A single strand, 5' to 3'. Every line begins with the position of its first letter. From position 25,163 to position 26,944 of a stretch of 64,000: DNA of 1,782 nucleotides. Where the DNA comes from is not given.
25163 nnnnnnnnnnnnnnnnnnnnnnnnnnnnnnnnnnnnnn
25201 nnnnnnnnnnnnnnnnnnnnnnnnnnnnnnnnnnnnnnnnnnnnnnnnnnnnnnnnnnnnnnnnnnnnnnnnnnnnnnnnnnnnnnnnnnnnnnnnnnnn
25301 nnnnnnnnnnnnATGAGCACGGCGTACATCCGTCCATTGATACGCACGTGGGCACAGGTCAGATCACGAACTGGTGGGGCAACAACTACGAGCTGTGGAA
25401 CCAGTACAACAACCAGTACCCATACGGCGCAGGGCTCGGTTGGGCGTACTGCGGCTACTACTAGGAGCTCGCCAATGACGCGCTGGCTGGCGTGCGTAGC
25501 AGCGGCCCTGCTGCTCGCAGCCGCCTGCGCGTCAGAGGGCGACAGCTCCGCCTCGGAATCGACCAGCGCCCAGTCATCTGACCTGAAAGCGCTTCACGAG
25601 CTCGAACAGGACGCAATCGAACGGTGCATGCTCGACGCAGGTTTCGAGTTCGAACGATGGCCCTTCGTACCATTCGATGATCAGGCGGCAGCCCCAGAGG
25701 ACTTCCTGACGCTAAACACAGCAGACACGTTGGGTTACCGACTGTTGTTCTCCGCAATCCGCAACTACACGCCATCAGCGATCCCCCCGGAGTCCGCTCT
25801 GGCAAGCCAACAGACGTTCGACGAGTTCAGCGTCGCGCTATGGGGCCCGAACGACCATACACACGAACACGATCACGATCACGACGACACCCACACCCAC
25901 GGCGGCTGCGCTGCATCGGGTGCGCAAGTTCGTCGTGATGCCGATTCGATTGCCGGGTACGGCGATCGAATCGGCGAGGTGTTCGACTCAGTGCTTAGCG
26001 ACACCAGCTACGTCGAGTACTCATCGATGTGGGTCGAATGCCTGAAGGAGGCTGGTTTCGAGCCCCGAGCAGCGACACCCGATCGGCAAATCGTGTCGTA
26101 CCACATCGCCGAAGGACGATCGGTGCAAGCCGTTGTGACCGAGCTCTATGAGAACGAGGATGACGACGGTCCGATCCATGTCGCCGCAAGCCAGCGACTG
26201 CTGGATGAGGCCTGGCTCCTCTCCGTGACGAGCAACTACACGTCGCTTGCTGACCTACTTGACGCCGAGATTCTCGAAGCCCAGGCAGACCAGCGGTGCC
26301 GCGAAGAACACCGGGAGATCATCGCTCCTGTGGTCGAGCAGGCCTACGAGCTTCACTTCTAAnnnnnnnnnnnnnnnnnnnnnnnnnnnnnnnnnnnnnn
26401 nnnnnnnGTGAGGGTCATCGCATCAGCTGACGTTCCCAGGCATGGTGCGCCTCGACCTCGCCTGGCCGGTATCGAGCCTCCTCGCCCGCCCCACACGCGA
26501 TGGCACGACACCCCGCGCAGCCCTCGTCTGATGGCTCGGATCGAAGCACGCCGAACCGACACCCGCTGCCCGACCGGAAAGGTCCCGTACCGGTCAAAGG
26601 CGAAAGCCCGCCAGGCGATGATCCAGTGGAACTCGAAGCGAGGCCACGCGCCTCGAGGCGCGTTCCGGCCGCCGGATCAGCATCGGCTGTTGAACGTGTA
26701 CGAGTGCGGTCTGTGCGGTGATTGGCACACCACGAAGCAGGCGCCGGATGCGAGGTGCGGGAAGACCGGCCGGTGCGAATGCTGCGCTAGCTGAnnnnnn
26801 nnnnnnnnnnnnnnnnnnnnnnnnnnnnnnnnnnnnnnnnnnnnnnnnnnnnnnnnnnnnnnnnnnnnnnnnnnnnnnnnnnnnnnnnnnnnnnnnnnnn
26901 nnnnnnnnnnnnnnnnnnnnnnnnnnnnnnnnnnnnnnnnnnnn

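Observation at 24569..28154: A 3.6 kb accessory island splits terS from terL and includes an opposite-strand 450-aa orphan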

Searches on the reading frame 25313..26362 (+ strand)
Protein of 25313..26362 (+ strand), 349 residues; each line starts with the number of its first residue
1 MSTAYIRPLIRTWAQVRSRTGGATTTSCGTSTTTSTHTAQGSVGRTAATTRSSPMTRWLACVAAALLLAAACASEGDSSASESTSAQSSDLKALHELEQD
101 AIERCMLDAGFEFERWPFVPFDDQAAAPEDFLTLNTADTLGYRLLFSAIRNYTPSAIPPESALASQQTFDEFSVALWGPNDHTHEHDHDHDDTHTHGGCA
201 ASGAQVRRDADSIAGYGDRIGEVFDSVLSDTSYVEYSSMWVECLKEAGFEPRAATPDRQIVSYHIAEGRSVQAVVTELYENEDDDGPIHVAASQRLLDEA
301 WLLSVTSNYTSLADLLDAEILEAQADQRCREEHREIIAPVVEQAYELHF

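Call 3: search_protein_families(library=pfam, proteins=[window:25313-26362:+], max_evalue=0.1)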
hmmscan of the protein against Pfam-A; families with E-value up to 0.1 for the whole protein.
window:25313-26362:+ (349 aa): 0 families
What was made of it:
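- On Ltp superinfection-exclusion lipoproteins (PF07553), for 25475-26362: There is no Pfam hit (call 3).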

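Call 4: search_protein_families(library=phrogs, proteins=[window:25313-26362:+], max_evalue=0.1)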
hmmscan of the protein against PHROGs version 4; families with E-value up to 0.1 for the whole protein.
window:25313-26362:+ (349 aa): 0 families

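Call 34: search_protein_families(library=padloc, proteins=[window:25475-26362:+], max_evalue=0.1)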
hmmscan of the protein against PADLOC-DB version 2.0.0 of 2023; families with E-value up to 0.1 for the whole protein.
window:25475-26362:+ (295 aa): 0 families

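Call 44: search_protein_families(library=ncbifam, proteins=[window:25475-26362:+], max_evalue=0.05)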
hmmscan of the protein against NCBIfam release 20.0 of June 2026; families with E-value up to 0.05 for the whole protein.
window:25475-26362:+ (295 aa): 1 family
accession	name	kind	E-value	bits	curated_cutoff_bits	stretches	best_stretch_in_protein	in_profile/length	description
NF009762.0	PRK13263.1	equivalog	0.028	14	221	0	108-148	161-199/206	urease accessory protein UreE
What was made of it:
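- Closest known: Ltp-type superinfection-exclusion lipoproteins. Different: The His-rich lipoprotein at 25475-26362 has no Ltp domain and matches no family (calls 3, 4, 44).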

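Call 69: search_dna_similar(query=window:25475-26362:+, collection=phages, mode=protein, max_evalue=0.01, max_rows=10)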
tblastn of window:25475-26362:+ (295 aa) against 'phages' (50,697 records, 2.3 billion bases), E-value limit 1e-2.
No match.

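Call 105: search_dna_similar(query=window:25475-26362:+, collection=plasmids, mode=protein, max_evalue=0.01, max_rows=10)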
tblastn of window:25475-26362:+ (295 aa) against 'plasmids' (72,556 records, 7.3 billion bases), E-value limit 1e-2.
No match.
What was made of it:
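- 25475..26362 (+): His-rich lipoprotein. The N-terminus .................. is signal-plus-lipobox-like. It has an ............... tract and two CxxxAGFE repeats. It is probably co-transcribed with the secreted peptide. It matches no family and no phage or plasmid record (calls 3, 4, 34, 44, 69, 105).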

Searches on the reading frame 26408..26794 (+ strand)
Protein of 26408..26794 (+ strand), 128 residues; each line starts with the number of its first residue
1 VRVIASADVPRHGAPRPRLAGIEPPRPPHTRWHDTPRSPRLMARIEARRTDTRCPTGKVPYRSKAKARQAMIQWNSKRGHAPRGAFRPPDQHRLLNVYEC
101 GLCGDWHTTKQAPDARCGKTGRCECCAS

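Call 3: search_protein_families(library=pfam, proteins=[window:26408-26794:+], max_evalue=0.1)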
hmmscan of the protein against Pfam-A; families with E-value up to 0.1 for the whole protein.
window:26408-26794:+ (128 aa): 0 families

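Call 4: search_protein_families(library=phrogs, proteins=[window:26408-26794:+], max_evalue=0.1)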
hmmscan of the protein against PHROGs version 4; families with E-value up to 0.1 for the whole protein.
window:26408-26794:+ (128 aa): 3 families
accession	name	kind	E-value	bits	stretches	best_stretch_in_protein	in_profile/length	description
phrog_3424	-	unknown function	9e-06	26.8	1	52-115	7-68/95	-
phrog_38682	-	unknown function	0.0051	17.9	1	40-110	18-86/175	-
phrog_29285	-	unknown function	0.057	14.6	0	38-88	4-51/79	-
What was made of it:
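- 26531..26794 (+): Zinc-ribbon protein (87 aa from ATG 26531; the longest ORF starts at GTG 26408). It is not annotated in the public record. phrog_3424 (unknown function) E=9e-6 (call 4).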

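Call 34: search_protein_families(library=padloc, proteins=[window:26408-26794:+], max_evalue=0.1)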
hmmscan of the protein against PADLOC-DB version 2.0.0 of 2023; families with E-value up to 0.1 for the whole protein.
window:26408-26794:+ (128 aa): 0 families

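Call 44: search_protein_families(library=ncbifam, proteins=[window:26408-26794:+], max_evalue=0.05)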
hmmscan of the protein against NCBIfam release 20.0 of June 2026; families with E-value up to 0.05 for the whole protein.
window:26408-26794:+ (128 aa): 0 families

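Call 47: search_dna_similar(query=window:26408-26794:+, collection=phages, mode=protein, max_evalue=0.001, max_rows=15)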
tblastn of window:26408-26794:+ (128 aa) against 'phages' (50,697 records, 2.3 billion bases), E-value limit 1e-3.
No match.
